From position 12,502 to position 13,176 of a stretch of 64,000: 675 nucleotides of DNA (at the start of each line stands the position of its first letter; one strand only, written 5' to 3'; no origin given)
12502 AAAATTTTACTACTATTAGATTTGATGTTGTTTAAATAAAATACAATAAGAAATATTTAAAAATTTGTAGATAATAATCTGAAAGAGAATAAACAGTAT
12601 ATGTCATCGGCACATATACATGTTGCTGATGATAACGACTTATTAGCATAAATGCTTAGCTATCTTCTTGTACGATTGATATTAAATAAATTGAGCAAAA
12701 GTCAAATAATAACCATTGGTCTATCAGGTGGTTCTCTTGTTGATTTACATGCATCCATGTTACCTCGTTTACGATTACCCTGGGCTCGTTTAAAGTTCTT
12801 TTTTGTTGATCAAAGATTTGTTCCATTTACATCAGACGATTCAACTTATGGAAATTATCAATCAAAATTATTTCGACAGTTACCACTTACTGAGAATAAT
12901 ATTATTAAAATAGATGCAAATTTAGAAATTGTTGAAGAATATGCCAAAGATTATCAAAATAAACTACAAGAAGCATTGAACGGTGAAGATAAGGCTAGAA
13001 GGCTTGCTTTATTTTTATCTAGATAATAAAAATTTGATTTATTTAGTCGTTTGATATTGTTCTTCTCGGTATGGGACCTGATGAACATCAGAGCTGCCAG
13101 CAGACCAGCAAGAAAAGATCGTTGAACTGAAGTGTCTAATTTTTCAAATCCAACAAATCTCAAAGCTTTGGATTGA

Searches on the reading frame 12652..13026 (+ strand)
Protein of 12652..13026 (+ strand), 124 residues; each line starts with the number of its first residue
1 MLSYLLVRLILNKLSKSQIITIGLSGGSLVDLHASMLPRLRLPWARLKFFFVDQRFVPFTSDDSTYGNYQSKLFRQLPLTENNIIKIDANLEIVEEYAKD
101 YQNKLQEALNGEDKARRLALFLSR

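Call 14: search_protein_families(library=pfam, proteins=[window:12652-13026:+], max_evalue=0.01)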
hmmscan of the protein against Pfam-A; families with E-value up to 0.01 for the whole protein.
window:12652-13026:+ (124 aa): 1 family
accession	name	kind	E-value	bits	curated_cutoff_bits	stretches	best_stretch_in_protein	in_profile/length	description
PF01182.26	Glucosamine_iso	-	6.8e-20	72.3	27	1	6-113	14-124/225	Glucosamine-6-phosphate isomerases/6-phosphogluconolactonase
